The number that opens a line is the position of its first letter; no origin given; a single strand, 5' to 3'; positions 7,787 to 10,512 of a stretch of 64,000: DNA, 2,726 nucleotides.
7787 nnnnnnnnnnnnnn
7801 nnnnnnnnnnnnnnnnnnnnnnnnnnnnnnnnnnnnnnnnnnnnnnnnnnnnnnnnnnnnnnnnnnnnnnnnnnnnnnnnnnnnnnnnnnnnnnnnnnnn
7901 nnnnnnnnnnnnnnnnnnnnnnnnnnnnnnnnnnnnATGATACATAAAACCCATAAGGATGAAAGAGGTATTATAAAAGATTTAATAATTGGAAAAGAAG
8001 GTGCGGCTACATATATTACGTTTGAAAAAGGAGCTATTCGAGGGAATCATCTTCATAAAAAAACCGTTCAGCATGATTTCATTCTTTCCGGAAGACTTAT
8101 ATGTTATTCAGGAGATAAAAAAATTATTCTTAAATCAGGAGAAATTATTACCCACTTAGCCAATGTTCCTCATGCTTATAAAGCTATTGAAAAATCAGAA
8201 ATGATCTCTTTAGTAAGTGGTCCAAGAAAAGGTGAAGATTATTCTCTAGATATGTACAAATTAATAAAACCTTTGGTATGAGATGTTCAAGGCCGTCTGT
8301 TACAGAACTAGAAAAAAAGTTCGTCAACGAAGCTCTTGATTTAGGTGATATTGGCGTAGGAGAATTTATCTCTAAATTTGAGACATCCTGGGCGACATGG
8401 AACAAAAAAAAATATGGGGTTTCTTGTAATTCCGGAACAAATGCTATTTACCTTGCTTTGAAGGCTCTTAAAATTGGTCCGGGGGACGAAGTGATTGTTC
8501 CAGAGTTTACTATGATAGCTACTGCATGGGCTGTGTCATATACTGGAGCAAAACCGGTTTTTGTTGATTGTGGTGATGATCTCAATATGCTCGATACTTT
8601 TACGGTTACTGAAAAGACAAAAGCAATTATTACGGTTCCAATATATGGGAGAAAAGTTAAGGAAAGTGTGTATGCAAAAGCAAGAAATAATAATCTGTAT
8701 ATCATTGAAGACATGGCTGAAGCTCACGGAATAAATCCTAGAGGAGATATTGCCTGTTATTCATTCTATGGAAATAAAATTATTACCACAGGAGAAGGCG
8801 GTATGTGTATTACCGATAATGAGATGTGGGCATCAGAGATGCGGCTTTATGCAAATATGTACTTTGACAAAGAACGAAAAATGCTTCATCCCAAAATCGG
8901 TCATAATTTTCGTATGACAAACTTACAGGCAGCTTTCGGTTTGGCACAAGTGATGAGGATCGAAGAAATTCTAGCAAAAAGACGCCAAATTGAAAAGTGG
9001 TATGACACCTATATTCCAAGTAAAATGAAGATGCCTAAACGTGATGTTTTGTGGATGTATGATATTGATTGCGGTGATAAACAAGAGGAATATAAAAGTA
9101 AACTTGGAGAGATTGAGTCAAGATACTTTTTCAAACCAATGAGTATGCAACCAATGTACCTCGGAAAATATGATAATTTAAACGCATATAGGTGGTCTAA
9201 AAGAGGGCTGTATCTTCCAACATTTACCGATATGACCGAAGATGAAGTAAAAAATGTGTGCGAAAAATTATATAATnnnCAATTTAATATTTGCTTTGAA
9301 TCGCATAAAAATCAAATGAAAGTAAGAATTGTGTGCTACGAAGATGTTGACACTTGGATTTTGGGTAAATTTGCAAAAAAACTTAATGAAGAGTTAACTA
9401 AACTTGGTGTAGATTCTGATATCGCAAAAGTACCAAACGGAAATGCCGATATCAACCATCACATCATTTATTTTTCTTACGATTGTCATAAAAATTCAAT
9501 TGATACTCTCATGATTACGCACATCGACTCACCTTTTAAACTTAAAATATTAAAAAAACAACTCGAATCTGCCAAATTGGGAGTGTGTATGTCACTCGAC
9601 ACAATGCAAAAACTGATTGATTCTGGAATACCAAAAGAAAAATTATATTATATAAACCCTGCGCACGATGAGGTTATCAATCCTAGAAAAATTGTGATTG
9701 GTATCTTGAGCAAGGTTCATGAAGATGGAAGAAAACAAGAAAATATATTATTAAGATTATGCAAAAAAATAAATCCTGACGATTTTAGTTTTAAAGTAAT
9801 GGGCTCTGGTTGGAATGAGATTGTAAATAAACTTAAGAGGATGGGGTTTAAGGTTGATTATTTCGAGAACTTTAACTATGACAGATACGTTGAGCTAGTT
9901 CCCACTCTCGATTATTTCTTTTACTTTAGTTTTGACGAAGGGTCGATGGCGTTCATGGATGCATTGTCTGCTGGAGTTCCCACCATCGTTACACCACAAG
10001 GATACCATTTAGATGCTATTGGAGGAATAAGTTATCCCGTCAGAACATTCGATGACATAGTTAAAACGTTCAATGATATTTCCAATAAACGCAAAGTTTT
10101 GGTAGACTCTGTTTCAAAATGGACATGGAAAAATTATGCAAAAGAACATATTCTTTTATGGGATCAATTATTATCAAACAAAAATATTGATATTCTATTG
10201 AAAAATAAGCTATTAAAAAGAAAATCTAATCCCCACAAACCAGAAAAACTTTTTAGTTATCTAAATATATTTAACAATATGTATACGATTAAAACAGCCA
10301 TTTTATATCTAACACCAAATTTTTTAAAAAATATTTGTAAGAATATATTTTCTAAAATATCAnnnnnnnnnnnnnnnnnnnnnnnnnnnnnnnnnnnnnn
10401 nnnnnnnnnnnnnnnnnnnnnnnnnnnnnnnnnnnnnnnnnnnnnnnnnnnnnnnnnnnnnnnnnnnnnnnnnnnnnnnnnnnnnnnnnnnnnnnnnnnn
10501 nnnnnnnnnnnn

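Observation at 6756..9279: Translationally coupled C-methyltransferase, 3,4-ketoisomerase and aminotransferase: a branched or 3-amino deoxysugar pathway in a surface-glycan locus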

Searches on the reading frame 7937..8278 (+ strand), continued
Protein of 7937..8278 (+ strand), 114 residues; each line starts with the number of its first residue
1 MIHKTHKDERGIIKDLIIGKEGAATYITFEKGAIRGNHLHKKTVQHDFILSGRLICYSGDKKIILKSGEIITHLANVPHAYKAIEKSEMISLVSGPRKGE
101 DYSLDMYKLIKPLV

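Call 73: search_protein_families(library=pfam, proteins=[P0271, P0278, P0296, P0306, P0314, P0325, P0346, P0361, P0279, P0392], max_evalue=0.0001)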
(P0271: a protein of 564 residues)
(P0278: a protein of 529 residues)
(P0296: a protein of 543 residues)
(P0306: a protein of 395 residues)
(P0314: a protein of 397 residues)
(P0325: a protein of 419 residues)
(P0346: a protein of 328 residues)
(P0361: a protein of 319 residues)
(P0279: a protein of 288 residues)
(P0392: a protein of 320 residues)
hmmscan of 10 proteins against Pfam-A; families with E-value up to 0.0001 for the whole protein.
P0271 (564 aa): 8 families
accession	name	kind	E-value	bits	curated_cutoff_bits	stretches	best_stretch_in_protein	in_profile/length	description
PF08484.17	Methyltransf_14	-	1.8e-47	161.5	23.5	1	251-409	2-160/160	C-methyltransferase C-terminal domain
PF08421.16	Methyltransf_13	-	1.3e-18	67.3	31.3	1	10-71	1-62/62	Putative zinc binding domain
PF13489.12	Methyltransf_23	-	4.6e-13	49.7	27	1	108-238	27-156/164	Methyltransferase domain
PF08242.18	Methyltransf_12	-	3.9e-09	37.6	30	1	108-200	1-98/98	Methyltransferase domain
PF07883.17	Cupin_2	-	1.1e-07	31.9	27.2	1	470-540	2-66/70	Cupin domain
PF08241.18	Methyltransf_11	-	2.4e-07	31.7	21.2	1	108-202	1-95/95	Methyltransferase domain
PF00190.28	Cupin_1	-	2.4e-07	30.9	22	1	471-549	38-119/151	Cupin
PF13649.12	Methyltransf_25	-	1e-05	26.6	27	1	108-198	2-97/97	Methyltransferase domain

P0278 (529 aa): 6 families
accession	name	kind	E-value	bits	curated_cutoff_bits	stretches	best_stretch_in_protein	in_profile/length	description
PF08484.17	Methyltransf_14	-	5.6e-42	143.7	23.5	1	250-402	2-160/160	C-methyltransferase C-terminal domain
PF08421.16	Methyltransf_13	-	1.6e-20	73.5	31.3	1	3-64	1-62/62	Putative zinc binding domain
PF13489.12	Methyltransf_23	-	9.2e-16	58.4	27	1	101-242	26-161/164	Methyltransferase domain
PF08242.18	Methyltransf_12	-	3e-06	28.3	30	1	102-199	1-98/98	Methyltransferase domain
PF07883.17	Cupin_2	-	3.7e-06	27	27.2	1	434-502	2-64/70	Cupin domain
PF14667.12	Polysacc_synt_C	-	1.2e-05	25.9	28.7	1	414-467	2-55/111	Polysaccharide biosynthesis C-terminal domain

P0296 (543 aa): 5 families
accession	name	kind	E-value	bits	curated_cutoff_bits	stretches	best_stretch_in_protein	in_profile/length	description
PF08484.17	Methyltransf_14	-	1.9e-45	155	23.5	1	244-397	2-158/160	C-methyltransferase C-terminal domain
PF08421.16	Methyltransf_13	-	5.7e-22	78.1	31.3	1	3-64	1-62/62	Putative zinc binding domain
PF13489.12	Methyltransf_23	-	1.1e-12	48.5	27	1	95-237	20-162/164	Methyltransferase domain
PF07883.17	Cupin_2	-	2.9e-06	27.4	27.2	1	440-502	2-55/70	Cupin domain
PF14667.12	Polysacc_synt_C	-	1e-05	26.1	28.7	1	419-512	1-94/111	Polysaccharide biosynthesis C-terminal domain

P0306 (395 aa): 8 families
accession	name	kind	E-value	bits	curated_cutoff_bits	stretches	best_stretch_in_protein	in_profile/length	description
PF13649.12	Methyltransf_25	-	1.7e-20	73.9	27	1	180-275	1-97/97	Methyltransferase domain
PF13489.12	Methyltransf_23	-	3.2e-17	63.2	27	1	167-366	11-163/164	Methyltransferase domain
PF08241.18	Methyltransf_11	-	2.8e-16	60.4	21.2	1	181-279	1-95/95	Methyltransferase domain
PF08242.18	Methyltransf_12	-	5.4e-14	53.1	30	1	181-277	1-98/98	Methyltransferase domain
PF13847.12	Methyltransf_31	-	1.3e-10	41.6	27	1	179-283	6-113/145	Methyltransferase domain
PF02353.26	CMAS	-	1.5e-08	34.8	27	1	158-278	44-163/273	Mycolic acid cyclopropane synthetase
PF01209.24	Ubie_methyltran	-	1.7e-06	28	20.1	1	170-278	41-150/233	ubiE/COQ5 methyltransferase family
PF01728.25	FtsJ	-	3.3e-05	24.3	24.1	1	165-224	9-70/181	FtsJ-like methyltransferase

P0314 (397 aa): 3 families
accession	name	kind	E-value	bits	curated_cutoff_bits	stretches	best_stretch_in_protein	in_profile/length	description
PF08484.17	Methyltransf_14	-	1.2e-51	175.1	23.5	1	84-242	2-160/160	C-methyltransferase C-terminal domain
PF00190.28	Cupin_1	-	5.5e-10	39.5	22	1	294-375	38-120/151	Cupin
PF07883.17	Cupin_2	-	5e-06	26.6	27.2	1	295-359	4-60/70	Cupin domain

P0325 (419 aa): 5 families
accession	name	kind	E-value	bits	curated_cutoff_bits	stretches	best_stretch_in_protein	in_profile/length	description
PF05050.19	Methyltransf_21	-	6.5e-18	65.9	22.7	1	85-219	1-143/173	Methyltransferase FkbM domain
PF14667.12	Polysacc_synt_C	-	2.6e-07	31.2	28.7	1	301-388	1-88/111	Polysaccharide biosynthesis C-terminal domain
PF07883.17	Cupin_2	-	3.6e-07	30.2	27.2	1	323-390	3-61/70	Cupin domain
PF00190.28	Cupin_1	-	5.7e-07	29.6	22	1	323-395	38-110/151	Cupin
PF02475.24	TRM5-TYW2_MTfase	-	3.7e-06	27.4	28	1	74-140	31-96/164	TRM5/TYW2 methyltransferase domain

P0346 (328 aa): 3 families
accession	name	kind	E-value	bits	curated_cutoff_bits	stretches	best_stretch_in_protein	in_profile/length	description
PF00106.31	adh_short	-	1.4e-08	34.9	26.6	1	189-296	73-187/195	short chain dehydrogenase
PF14667.12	Polysacc_synt_C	-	4.7e-06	27.1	28.7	1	18-74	2-58/111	Polysaccharide biosynthesis C-terminal domain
PF07883.17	Cupin_2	-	5.3e-06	26.5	27.2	1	39-104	3-59/70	Cupin domain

P0361 (319 aa): 3 families
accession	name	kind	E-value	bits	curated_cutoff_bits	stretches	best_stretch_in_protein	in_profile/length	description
PF14667.12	Polysacc_synt_C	-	1.7e-09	38.2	28.7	1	16-109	1-95/111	Polysaccharide biosynthesis C-terminal domain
PF08241.18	Methyltransf_11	-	1.6e-06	29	21.2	1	167-218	46-95/95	Methyltransferase domain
PF13649.12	Methyltransf_25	-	1.7e-05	25.8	27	1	168-214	52-97/97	Methyltransferase domain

P0279 (288 aa): 4 families
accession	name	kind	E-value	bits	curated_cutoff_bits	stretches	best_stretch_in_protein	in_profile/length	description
PF08484.17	Methyltransf_14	-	9.2e-43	146.2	23.5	1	4-150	16-160/160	C-methyltransferase C-terminal domain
PF00190.28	Cupin_1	-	7.3e-08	32.6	22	1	196-263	41-111/151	Cupin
PF14667.12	Polysacc_synt_C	-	1.2e-07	32.3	28.7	1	173-264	2-95/111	Polysaccharide biosynthesis C-terminal domain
PF07883.17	Cupin_2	-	4.7e-07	29.9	27.2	1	202-258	12-60/70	Cupin domain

P0392 (320 aa): 2 families
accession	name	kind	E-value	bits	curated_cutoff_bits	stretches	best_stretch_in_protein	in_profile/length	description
PF07883.17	Cupin_2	-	3.3e-08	33.6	27.2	1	233-291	3-60/70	Cupin domain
PF13391.12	HNH_2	-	6.7e-07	29.5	21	1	146-199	1-56/66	HNH endonuclease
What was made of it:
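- Closest known: Cupin domain of Staphylococcus aureus CapF. Same: Relatives of the window cupin are also found fused to an SDR (call 73).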

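Call 78: search_dna_similar(query=window:7937-8278:+, collection=plasmids, mode=protein, max_rows=15, max_evalue=0.001)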
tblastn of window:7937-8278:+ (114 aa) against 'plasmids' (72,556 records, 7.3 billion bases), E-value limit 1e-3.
No match.

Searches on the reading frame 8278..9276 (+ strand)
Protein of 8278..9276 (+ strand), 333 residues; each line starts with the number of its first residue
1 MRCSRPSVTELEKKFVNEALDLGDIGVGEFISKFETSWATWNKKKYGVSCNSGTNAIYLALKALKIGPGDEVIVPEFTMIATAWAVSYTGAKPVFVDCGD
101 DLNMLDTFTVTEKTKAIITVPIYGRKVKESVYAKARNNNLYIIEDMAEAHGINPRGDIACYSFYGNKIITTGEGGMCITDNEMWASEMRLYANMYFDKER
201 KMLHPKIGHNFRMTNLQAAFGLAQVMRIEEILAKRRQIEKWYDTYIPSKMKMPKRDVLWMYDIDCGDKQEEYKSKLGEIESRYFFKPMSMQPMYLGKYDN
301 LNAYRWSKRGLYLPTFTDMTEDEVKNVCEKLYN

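Call 7: search_protein_families(library=pfam, proteins=[window:8278-9276:+], max_evalue=0.01)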
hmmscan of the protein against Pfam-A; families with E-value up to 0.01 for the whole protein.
window:8278-9276:+ (333 aa): 1 family
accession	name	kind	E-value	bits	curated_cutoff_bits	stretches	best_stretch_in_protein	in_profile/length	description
PF01041.23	DegT_DnrJ_EryC1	-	1.2e-73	248.9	19.8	1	9-331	4-359/360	DegT/DnrJ/EryC1/StrS aminotransferase family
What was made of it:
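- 8278..9279 (+): PLP-dependent DegT-family sugar aminotransferase, closest to GDP-perosamine synthase. PF01041 1.2e-73 (call 7).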

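Call 8: search_protein_families(library=ncbifam, proteins=[window:8278-9276:+], max_evalue=0.01)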
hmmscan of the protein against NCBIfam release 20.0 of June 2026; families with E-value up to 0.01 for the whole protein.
window:8278-9276:+ (333 aa): 12 families
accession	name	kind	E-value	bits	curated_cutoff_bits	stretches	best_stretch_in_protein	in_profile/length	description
TIGR04181.1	NHT_00031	hypoth_equivalog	1.6e-58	198.3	420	1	4-314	4-357/359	LegC family aminotransferase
TIGR03588.1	PseC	equivalog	2.3e-47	161.7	423.5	1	4-331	5-376/380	UDP-4-amino-4,6-dideoxy-N-acetyl-beta-L-altrosamine transaminase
NF008658.2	PRK11658.1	equivalog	7.4e-36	123.6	631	1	3-331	7-373/379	UDP-4-amino-4-deoxy-L-arabinose aminotransferase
NF008687.0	PRK11706.1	equivalog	3e-33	115.1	375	1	4-330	5-369/375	dTDP-4-amino-4,6-dideoxygalactose transaminase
TIGR04427.1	PLP_DesI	equivalog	9.2e-27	94.1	650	1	28-243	51-274/390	dTDP-4-dehydro-6-deoxyglucose aminotransferase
TIGR02379.1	ECA_wecE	subfamily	4.1e-26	91.6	434.85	1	5-260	6-279/376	dTDP-4-amino-4,6-dideoxy-D-glucose transaminase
NF011936.0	PRK15407.1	equivalog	3.1e-24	85.5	423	2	14-184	51-240/440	lipopolysaccharide biosynthesis protein RfbH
NF005816.0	PRK07682.1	equivalog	8.8e-05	21.3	620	1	53-120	99-170/390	aminotransferase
NF004621.0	PRK05957.1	equivalog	0.0008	18.2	498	1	50-145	94-199/389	pyridoxal phosphate-dependent aminotransferase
NF004975.0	PRK06348.1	equivalog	0.0036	16.3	549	1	23-119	67-168/384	pyridoxal phosphate-dependent aminotransferase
NF005817.0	PRK07683.1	equivalog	0.0072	15.1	575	1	51-118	96-166/387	aminotransferase A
NF004770.0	PRK06108.1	subfamily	0.0091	14.8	422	0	48-145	100-209/396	pyridoxal phosphate-dependent aminotransferase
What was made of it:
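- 8278..9279 (+): NCBIfam best match is the LegC family 1.6e-58, below cut-off (call 8).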

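Call 18: search_solved_structures(query=window:8278-9276:+, max_evalue=1e-10, show_alignments=1)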
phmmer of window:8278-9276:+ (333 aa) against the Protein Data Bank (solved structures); distinct sequences matched with E-value up to 1e-10: 55.
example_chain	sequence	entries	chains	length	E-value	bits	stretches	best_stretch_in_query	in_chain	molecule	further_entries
3bn1_A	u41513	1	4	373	1.9e-61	211.4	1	6-328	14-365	Perosamine synthetase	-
3dr7_A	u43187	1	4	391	2.3e-61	211.1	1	6-328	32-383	Putative perosamine synthetase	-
3dr4_A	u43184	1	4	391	1.6e-60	208.4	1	6-328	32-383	Putative perosamine synthetase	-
7b0m_AAA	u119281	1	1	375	9.8e-53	182.7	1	5-329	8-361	Sugar aminotransferase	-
1o61_A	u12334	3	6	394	5e-39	137.7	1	8-246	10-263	aminotransferase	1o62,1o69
7b0d_A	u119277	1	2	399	5e-39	137.7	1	15-296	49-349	Glutamine--scyllo-inositol transaminase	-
4ztc_A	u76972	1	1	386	3.1e-38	135.1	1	7-246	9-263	Aminotransferase homolog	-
3frk_A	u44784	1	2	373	4.6e-35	124.6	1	26-246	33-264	QdtB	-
7l7x_AAA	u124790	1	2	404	3.3e-33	118.6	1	6-236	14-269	DegT/DnrJ/EryC1/StrS aminotransferase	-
8vr3_A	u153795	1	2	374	6e-32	114.4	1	2-245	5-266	DegT/DnrJ/EryC1/StrS aminotransferase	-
8vr5_A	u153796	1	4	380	6.3e-32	114.3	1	2-245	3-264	DegT/DnrJ/EryC1/StrS aminotransferase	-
8e75_A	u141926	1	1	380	8.4e-32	113.9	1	19-328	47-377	DegT/DnrJ/EryC1/StrS aminotransferase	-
8e77_A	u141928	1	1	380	8.4e-32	113.9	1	19-328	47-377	DegT/DnrJ/EryC1/StrS aminotransferase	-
7n63_A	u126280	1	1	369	3.3e-31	112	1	16-254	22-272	Putative aminotransferase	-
3nu7_A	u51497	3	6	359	5.6e-31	111.2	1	20-245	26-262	Aminotransferase WbpE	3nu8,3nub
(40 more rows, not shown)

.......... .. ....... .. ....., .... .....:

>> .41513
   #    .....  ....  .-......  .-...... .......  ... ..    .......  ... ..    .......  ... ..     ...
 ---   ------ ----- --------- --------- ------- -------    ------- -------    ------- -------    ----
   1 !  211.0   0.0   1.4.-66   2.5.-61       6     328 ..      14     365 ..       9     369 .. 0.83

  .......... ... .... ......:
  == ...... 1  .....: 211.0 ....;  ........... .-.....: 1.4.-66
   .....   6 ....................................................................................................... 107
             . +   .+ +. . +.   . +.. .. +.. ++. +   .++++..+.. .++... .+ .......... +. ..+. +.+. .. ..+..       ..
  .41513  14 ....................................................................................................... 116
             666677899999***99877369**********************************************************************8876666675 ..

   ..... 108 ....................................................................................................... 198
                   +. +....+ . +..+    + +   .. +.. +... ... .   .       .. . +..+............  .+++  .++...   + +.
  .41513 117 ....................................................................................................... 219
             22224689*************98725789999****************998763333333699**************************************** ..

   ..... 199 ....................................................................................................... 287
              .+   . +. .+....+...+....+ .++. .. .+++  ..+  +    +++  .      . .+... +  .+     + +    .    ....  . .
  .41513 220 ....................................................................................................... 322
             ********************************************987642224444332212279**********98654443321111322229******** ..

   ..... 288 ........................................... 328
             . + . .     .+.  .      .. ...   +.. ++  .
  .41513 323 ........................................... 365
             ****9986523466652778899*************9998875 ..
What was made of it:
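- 8278..9279 (+): PDB Per 3bn1 1.9e-61, against QdtB 4.6e-35 (call 18).
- On GDP-perosamine synthase (C-4 aminotransferase): Per 3bn1 at 1.9e-61 with ................ conserved (call 18).
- Closest known: GDP-perosamine synthase. Same: Gmd product as the presumed precursor (call 18).
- Checked: The aminotransferase matches PF01041 at 1.2e-73 and keeps the PLP lysine context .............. (calls 7, 18).
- The aminotransferase scores 211 bits to Caulobacter GDP-perosamine synthase, against 125 bits to the 3-aminotransferase QdtB (call 18). The aminotransferase is closest to GDP-sugar enzymes (calls 8, 18).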

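Call 57: list_cluster_members(proteins=[P0121, window:8278-9276:+, window:6756-7937:+, window:10362-11129:+])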
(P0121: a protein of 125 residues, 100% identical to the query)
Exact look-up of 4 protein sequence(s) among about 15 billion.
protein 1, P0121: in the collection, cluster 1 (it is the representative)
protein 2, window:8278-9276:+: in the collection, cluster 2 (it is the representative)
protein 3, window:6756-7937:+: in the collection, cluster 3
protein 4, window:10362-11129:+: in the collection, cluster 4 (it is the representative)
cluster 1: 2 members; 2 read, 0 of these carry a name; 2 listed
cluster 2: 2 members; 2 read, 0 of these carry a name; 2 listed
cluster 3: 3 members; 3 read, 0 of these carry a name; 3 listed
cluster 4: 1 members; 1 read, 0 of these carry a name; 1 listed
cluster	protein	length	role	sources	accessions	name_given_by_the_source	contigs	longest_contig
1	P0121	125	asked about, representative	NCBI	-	-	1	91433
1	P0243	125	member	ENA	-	-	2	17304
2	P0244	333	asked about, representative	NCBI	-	-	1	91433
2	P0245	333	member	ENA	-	-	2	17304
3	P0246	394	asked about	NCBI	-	-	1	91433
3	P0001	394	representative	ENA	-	-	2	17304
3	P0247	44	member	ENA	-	-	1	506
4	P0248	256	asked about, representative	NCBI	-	-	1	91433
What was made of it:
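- Tried and rejected: The cluster look-up gave only an unnamed NCBI contig of 91,433 bp (call 57).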

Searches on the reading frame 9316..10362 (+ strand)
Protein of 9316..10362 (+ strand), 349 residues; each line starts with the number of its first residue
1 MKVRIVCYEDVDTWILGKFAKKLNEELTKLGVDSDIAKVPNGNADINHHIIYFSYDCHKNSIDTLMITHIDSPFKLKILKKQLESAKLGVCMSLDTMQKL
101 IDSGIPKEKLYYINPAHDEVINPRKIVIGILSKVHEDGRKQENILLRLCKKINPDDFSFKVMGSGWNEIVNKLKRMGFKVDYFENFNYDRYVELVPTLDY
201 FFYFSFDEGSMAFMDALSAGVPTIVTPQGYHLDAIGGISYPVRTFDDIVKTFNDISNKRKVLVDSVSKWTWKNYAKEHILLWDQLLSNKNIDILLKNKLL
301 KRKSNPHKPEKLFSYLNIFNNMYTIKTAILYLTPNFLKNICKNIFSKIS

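Call 7: search_protein_families(library=pfam, proteins=[window:9316-10362:+], max_evalue=0.01)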
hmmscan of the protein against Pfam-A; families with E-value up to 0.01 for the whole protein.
window:9316-10362:+ (349 aa): 1 family
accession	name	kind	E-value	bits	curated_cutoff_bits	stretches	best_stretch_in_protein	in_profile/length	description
PF13692.12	Glyco_trans_1_4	-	0.0014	19.4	27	1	127-230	3-110/142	Glycosyl transferases group 1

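Call 8: search_protein_families(library=ncbifam, proteins=[window:9316-10362:+], max_evalue=0.01)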
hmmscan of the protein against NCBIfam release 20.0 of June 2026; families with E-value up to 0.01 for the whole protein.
window:9316-10362:+ (349 aa): 0 families

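Call 55: search_solved_structures(query=window:9316-10362:+, max_evalue=1)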
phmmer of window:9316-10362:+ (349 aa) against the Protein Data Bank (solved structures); distinct sequences matched with E-value up to 1: 6.
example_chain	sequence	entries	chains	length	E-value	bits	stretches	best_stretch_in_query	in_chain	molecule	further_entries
3djw_A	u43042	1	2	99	0.08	15.2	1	17-79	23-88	ORF99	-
3df6_A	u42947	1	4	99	0.15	14.2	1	17-79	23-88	ORF99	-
6e25_A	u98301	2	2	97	0.29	13.3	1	145-202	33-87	Caspase recruitment domain-containing protein 9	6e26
6e27_C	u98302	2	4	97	0.29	13.3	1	145-202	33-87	Caspase recruitment domain-containing protein 9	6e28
6n2m_A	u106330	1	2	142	0.64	12.2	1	145-202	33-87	Caspase recruitment domain-containing protein 9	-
6n2p_A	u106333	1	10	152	0.75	12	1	145-202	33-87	Caspase recruitment domain-containing protein 9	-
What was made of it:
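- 9316..10365 (+): Unassigned 349-aa protein, possibly a divergent GT-B glycosyltransferase dedicated to the new sugar. No PDB relative (call 55).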

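Call 83: search_protein_families(library=pfam, proteins=[window:9316-10362:+], max_evalue=0.05)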
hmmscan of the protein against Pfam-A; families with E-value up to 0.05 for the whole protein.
window:9316-10362:+ (349 aa): 1 family
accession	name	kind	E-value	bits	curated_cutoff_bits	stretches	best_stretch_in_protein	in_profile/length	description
PF13692.12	Glyco_trans_1_4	-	0.0014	19.4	27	1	127-230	3-110/142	Glycosyl transferases group 1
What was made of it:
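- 9316..10365 (+): Only a weak Glyco_trans_1_4 hit, 1.4e-3 (calls 7, 83).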
